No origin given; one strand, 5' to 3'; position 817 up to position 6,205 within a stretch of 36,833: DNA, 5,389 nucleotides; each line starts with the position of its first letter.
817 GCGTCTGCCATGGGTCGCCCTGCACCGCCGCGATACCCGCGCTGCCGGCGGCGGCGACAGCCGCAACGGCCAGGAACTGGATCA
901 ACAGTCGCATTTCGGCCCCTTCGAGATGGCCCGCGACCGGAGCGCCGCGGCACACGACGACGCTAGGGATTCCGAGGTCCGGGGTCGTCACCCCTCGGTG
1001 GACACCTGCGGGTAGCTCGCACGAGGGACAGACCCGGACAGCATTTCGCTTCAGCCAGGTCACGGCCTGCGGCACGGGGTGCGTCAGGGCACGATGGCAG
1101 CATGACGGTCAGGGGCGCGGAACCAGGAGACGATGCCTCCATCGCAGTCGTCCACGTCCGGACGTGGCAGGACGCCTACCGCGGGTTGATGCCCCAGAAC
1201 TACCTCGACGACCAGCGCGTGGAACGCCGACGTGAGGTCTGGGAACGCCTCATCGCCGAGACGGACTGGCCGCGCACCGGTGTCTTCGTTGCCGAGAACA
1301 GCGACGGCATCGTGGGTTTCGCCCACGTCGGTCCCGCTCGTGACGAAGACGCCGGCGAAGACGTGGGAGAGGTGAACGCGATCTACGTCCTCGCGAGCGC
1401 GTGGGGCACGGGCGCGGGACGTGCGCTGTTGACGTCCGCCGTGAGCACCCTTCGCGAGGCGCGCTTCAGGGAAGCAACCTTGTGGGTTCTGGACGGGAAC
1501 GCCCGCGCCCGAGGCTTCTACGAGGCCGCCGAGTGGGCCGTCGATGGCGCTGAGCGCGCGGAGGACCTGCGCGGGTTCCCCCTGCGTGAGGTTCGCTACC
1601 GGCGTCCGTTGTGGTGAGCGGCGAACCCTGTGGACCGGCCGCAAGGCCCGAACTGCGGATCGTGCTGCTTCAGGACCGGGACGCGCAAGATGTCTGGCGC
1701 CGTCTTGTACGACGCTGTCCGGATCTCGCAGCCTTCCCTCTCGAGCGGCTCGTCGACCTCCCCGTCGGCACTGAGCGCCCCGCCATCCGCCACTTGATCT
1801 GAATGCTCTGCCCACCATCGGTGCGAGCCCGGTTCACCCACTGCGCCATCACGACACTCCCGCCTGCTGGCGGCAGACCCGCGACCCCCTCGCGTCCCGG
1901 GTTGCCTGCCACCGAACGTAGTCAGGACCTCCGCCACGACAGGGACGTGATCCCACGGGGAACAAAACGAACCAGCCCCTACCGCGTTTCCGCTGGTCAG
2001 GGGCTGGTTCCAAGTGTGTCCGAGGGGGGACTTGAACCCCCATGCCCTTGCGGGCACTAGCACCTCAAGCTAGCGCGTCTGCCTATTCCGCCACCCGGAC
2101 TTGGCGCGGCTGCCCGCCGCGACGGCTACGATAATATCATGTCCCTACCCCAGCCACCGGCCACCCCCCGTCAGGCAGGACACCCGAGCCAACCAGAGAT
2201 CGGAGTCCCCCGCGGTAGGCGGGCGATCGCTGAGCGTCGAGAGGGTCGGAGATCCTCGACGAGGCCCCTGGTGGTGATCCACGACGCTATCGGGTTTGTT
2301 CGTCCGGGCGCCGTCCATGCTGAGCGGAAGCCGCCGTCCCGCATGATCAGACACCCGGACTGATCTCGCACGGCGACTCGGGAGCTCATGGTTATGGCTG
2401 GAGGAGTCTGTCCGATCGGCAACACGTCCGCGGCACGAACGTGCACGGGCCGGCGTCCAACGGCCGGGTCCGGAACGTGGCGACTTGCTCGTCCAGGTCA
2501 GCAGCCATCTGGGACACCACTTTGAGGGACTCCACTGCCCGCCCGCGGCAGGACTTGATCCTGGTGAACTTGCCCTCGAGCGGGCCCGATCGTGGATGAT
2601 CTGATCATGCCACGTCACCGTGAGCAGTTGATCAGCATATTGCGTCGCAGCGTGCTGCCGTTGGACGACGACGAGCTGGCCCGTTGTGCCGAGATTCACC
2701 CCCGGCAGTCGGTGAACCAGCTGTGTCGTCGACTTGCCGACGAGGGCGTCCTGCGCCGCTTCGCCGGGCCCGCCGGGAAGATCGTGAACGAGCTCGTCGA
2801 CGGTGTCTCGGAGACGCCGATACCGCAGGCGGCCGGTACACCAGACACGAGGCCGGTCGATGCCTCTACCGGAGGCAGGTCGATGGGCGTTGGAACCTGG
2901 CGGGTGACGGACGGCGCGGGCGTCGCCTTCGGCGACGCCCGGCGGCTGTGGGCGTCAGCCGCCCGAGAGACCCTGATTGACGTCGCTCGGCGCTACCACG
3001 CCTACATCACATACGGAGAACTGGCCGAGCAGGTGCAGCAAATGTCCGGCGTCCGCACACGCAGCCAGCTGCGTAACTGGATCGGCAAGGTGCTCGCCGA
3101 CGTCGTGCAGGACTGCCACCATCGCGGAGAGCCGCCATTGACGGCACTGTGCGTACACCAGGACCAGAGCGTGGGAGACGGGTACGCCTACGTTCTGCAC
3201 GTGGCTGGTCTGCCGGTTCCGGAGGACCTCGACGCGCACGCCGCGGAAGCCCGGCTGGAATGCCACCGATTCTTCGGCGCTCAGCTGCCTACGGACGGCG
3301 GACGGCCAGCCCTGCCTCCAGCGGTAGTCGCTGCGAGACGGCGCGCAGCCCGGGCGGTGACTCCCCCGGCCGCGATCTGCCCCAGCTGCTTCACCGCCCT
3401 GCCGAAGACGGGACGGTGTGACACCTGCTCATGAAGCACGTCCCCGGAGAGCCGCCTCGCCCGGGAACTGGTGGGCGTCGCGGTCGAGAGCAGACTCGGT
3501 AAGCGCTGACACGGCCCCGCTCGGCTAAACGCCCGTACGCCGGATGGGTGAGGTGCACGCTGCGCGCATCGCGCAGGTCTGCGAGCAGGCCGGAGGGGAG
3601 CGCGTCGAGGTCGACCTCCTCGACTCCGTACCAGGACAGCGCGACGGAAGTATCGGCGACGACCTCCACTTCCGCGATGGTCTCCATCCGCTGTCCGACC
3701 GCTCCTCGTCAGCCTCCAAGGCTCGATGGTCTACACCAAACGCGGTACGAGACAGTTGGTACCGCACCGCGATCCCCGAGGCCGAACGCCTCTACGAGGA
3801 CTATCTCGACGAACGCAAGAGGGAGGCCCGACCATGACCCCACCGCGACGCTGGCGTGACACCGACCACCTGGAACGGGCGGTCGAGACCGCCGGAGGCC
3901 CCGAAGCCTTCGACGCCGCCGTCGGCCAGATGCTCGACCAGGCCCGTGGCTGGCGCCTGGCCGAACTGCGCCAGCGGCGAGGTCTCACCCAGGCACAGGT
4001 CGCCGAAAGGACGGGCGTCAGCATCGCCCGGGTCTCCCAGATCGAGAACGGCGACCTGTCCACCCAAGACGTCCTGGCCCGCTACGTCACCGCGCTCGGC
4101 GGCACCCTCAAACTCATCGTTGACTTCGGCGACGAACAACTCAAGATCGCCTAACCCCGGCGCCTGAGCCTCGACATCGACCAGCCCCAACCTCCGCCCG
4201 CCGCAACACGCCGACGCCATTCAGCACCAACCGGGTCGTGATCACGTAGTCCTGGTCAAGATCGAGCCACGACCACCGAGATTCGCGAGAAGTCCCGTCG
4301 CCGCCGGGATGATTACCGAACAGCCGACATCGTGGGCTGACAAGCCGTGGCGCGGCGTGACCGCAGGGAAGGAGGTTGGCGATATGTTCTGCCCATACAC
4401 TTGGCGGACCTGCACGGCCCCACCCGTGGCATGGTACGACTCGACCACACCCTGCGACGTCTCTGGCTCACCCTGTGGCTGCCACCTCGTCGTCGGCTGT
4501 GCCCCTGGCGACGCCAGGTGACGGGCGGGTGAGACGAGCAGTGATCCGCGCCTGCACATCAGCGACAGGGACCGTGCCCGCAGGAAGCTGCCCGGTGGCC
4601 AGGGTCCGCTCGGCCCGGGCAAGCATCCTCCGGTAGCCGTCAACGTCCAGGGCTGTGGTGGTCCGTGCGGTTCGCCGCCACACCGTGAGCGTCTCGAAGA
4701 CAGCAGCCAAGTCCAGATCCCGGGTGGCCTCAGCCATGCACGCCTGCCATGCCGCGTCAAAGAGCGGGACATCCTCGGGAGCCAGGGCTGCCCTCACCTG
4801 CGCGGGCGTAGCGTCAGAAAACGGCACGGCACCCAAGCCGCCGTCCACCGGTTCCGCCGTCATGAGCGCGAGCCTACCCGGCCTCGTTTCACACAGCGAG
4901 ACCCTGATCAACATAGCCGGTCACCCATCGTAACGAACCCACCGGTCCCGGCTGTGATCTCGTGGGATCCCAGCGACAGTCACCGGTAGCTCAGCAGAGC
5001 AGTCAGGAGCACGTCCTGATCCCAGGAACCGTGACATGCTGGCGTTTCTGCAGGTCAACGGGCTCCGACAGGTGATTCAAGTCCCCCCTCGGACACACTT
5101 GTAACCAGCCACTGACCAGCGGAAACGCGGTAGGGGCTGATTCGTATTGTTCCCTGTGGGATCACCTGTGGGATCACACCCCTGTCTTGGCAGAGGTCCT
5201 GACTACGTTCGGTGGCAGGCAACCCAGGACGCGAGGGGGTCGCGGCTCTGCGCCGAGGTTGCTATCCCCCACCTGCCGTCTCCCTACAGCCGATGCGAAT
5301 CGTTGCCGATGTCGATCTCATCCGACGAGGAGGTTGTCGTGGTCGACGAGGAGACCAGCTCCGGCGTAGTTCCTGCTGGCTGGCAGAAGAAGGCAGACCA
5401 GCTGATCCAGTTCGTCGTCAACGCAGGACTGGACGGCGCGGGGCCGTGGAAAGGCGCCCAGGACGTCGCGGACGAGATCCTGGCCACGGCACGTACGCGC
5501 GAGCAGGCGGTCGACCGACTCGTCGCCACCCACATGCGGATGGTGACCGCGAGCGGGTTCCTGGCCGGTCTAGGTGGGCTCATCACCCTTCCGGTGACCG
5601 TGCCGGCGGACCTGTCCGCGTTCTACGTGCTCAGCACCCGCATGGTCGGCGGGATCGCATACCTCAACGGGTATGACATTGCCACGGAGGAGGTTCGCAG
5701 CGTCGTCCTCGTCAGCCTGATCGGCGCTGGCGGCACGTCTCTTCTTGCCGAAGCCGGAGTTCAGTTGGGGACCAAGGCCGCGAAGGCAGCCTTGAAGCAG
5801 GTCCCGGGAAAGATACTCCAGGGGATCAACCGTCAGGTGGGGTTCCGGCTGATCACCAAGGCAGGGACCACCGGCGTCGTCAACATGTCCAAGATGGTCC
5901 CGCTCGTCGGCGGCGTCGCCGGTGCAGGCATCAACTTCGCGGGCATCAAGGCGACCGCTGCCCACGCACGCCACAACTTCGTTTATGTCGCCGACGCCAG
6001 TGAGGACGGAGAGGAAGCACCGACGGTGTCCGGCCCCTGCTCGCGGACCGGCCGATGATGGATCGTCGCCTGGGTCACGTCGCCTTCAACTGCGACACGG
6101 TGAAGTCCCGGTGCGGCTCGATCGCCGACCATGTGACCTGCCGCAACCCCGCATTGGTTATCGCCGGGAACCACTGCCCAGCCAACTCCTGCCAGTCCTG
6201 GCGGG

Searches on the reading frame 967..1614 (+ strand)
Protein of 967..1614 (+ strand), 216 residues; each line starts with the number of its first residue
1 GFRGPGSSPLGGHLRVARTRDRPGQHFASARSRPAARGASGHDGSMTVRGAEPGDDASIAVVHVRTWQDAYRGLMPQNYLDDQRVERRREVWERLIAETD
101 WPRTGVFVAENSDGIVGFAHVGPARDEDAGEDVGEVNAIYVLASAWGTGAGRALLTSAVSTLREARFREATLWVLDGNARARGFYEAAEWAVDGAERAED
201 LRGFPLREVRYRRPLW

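Call 9: search_protein_families(library=pfam, proteins=[window:967-1614:+], max_evalue=0.01)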
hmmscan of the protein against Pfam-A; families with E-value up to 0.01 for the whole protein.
window:967-1614:+ (216 aa): 4 families
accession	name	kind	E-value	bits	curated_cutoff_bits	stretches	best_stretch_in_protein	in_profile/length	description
PF00583.31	Acetyltransf_1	-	6.8e-15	55.8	20.7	1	88-186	16-112/116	Acetyltransferase (GNAT) family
PF13508.13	Acetyltransf_7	-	7.4e-11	42.7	27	1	104-187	3-79/84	Acetyltransferase (GNAT) domain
PF13673.13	Acetyltransf_10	-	3.7e-05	24.1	23.6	1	102-200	29-117/128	Acetyltransferase (GNAT) domain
PF08445.16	FR47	-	0.00086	19.7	22.1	1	130-187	18-74/86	FR47-like protein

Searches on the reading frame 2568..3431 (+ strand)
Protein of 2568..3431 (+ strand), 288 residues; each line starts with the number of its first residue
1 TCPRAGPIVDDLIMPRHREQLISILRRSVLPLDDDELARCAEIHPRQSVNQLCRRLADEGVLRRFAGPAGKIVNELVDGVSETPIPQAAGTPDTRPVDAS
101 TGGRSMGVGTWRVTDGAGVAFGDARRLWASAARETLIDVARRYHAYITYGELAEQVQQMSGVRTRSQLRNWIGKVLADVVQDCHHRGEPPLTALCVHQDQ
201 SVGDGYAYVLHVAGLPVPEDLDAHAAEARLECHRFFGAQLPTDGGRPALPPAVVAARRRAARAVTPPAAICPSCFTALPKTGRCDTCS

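Call 9: search_protein_families(library=pfam, proteins=[window:2568-3431:+], max_evalue=0.01)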
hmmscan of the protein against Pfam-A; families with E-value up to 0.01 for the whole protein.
window:2568-3431:+ (288 aa): 1 family
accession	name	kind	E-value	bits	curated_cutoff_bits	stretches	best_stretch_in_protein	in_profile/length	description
PF25607.1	DUF7939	-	0.0042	17.9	27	1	126-186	25-80/81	Domain of unknown function (DUF7939)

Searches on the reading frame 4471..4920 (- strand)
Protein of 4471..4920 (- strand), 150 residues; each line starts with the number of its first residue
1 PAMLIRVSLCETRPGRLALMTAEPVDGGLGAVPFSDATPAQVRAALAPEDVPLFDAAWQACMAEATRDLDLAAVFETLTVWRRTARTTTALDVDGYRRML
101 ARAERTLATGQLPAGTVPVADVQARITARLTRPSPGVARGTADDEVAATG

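Call 9: search_protein_families(library=pfam, proteins=[window:4471-4920:-], max_evalue=0.01)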
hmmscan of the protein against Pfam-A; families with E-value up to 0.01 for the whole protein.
window:4471-4920:- (150 aa): 1 family
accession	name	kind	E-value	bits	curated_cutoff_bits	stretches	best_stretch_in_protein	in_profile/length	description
PF19760.4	DUF6247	-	6.9e-24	84.4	26.9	1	34-129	5-98/99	Family of unknown function (DUF6247)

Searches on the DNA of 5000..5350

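Call 101: search_rna_families(source=window, start=5000, end=5350, threshold=evalue, max_evalue=1)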
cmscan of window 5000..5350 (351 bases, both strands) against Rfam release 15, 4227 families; matches with E-value up to 1: 0.
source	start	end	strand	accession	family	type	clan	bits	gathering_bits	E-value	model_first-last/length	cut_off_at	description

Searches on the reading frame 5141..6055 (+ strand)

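Call 9: search_protein_families(library=pfam, proteins=[window:5141-6055:+], max_evalue=0.01)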
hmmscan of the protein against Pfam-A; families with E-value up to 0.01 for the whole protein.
window:5141-6055:+ (305 aa): 1 family
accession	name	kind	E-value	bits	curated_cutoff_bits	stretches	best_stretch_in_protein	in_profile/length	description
PF12787.12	EcsC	-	1e-10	42.1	30.4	1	76-279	35-234/240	EcsC protein family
